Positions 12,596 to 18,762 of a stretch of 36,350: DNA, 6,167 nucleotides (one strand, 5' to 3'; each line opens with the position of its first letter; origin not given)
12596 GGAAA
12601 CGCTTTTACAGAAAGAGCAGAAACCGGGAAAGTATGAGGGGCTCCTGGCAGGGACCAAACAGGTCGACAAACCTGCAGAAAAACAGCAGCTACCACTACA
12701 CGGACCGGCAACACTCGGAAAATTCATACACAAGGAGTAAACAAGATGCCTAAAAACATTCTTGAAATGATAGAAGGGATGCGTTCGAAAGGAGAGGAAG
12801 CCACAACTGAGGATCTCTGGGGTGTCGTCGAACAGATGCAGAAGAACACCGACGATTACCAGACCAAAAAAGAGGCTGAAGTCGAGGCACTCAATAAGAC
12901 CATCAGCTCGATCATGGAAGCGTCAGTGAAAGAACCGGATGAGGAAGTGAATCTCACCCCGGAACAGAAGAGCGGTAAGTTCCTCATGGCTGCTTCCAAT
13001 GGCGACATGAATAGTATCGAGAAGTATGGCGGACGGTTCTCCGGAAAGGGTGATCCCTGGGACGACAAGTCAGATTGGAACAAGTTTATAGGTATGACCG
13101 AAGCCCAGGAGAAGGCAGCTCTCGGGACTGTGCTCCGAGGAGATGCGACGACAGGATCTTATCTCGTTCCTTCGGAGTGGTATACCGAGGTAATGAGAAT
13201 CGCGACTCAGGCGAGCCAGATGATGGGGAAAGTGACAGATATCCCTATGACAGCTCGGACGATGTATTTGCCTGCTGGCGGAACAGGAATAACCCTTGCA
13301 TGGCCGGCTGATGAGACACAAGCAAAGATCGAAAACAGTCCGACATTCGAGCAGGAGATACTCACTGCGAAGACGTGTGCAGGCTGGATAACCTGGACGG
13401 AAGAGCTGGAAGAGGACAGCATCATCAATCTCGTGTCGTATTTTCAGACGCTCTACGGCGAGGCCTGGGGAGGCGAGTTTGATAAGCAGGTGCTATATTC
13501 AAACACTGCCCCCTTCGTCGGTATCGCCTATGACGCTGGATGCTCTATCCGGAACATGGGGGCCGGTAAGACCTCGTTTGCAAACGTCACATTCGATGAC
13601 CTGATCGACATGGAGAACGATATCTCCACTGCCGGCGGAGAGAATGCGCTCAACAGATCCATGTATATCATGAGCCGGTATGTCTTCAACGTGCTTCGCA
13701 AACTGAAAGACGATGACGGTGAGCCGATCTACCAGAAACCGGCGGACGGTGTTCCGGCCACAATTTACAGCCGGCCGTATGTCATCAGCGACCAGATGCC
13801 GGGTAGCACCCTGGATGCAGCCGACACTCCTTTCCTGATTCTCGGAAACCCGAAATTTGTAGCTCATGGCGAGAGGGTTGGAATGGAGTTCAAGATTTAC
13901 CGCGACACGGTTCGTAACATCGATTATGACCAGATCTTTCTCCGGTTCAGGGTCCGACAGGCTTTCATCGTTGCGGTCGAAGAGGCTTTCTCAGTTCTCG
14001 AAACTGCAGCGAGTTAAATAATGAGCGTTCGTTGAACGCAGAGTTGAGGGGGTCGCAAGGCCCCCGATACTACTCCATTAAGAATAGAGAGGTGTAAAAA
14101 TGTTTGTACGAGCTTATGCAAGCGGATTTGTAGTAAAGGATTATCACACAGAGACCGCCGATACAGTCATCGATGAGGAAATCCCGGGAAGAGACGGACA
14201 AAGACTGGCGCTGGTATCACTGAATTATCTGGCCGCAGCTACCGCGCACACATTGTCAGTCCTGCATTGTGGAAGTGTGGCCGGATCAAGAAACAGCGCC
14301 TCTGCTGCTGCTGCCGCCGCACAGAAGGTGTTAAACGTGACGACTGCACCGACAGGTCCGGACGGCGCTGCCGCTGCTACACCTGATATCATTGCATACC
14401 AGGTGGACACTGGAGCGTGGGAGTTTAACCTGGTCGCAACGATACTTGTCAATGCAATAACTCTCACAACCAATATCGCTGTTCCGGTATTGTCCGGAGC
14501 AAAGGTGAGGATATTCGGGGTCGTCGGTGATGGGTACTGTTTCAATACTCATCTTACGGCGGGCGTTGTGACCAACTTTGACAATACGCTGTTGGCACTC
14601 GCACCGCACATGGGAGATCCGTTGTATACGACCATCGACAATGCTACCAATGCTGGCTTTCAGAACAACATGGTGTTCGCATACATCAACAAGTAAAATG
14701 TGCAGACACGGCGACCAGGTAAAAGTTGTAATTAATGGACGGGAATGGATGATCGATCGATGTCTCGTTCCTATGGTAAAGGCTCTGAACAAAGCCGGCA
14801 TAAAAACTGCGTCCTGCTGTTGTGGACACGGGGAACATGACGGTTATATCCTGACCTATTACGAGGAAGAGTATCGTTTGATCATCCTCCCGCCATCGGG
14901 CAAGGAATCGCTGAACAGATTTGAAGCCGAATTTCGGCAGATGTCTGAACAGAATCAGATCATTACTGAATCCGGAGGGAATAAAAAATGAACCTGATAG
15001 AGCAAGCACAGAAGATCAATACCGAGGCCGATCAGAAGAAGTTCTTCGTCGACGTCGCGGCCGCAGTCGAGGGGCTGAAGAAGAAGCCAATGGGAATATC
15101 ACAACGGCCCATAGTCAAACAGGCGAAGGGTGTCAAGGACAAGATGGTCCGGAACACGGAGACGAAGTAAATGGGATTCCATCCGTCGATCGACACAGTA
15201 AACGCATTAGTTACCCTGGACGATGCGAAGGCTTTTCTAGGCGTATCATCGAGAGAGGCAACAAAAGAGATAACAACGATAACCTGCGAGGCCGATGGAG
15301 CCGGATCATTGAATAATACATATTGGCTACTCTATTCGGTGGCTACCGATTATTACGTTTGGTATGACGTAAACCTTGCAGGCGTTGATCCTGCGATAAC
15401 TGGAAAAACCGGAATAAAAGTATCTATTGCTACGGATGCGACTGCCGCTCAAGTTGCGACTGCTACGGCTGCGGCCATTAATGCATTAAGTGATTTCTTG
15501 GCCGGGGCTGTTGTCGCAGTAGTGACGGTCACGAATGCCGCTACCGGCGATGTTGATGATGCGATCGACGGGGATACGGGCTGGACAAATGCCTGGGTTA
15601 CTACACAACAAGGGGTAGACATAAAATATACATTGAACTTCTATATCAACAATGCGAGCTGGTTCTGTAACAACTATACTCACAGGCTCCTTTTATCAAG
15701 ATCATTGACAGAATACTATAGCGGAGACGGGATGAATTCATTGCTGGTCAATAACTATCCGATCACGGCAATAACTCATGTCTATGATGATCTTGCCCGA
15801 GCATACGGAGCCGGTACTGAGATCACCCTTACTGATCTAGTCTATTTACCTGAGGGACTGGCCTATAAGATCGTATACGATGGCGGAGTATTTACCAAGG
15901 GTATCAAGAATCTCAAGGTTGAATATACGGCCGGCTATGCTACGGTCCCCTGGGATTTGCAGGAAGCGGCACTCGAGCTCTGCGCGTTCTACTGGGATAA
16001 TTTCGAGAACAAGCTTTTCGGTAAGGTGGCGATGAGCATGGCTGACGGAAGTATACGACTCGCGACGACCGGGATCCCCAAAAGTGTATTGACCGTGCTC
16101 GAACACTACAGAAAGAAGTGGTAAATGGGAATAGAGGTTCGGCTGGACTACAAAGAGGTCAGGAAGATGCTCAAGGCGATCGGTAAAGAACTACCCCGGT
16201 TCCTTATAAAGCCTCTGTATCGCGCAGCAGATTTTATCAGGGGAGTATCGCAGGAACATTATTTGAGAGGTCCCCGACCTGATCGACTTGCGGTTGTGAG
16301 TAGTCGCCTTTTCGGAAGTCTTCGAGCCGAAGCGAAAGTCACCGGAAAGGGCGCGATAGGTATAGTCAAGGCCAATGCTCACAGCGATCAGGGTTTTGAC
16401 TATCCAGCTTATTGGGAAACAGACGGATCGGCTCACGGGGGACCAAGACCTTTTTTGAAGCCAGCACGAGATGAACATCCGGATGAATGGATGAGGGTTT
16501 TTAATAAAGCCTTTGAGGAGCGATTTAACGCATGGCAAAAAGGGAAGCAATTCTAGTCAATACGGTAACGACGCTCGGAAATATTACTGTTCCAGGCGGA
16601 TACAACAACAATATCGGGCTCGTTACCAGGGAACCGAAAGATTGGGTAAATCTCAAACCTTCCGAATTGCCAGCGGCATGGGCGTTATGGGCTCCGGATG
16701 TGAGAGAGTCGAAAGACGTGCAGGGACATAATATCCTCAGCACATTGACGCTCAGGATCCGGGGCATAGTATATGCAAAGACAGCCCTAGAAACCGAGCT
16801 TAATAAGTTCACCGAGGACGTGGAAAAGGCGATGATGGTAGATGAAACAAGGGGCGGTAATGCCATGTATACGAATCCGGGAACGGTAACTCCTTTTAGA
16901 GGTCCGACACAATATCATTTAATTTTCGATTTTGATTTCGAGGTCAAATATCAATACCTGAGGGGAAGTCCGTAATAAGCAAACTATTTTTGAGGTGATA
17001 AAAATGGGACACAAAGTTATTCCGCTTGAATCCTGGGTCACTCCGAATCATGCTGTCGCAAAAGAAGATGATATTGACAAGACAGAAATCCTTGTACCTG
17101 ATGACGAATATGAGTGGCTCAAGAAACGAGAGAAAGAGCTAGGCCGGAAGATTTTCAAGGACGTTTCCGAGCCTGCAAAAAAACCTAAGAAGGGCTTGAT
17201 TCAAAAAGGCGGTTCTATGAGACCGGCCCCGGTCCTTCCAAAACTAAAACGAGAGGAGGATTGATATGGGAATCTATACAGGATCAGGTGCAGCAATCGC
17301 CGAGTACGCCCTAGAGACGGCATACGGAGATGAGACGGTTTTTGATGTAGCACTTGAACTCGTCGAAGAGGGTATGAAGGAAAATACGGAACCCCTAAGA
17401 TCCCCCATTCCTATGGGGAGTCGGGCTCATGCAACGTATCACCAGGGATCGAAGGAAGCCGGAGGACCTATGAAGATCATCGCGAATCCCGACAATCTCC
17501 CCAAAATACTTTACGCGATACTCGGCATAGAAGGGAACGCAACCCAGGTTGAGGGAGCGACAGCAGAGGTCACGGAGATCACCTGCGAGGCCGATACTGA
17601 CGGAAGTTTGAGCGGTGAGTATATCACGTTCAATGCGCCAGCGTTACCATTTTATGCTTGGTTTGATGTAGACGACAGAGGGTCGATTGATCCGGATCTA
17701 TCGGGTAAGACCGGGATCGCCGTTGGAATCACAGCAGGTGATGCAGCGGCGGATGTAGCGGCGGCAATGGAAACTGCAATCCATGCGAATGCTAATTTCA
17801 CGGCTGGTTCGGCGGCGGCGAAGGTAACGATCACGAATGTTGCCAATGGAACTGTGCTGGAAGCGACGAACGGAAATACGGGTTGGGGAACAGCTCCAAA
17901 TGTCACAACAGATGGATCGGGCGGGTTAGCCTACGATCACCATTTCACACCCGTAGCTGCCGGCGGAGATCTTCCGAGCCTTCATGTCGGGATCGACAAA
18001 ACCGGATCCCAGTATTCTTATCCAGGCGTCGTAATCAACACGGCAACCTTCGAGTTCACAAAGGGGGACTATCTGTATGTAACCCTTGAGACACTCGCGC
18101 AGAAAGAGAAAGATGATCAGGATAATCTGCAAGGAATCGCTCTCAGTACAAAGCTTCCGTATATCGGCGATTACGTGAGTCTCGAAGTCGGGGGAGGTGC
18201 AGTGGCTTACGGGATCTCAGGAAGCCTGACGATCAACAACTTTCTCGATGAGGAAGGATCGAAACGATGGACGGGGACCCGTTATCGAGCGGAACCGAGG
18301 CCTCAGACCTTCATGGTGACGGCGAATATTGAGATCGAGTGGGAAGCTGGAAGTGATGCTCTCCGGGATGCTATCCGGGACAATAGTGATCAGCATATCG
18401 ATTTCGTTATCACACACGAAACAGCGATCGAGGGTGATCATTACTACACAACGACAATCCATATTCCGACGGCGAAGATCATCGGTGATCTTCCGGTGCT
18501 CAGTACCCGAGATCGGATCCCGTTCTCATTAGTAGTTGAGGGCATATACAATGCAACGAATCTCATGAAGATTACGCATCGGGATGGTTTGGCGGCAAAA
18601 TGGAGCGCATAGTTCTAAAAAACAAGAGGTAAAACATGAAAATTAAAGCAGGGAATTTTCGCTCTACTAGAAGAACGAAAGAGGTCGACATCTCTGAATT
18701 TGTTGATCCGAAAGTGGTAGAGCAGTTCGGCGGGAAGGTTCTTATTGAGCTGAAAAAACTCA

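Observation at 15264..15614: A roughly 117-aa Ala/Thr-rich domain is inserted in both the head-tail connector and the major tail protein (second copy at 17563..17922)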

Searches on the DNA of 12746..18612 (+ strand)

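Call 17: search_dna_similar(query=window:12746-18612:+, collection=phages, mode=distant, max_rows=10)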
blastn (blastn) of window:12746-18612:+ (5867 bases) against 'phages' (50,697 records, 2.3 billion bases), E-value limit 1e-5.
No match.
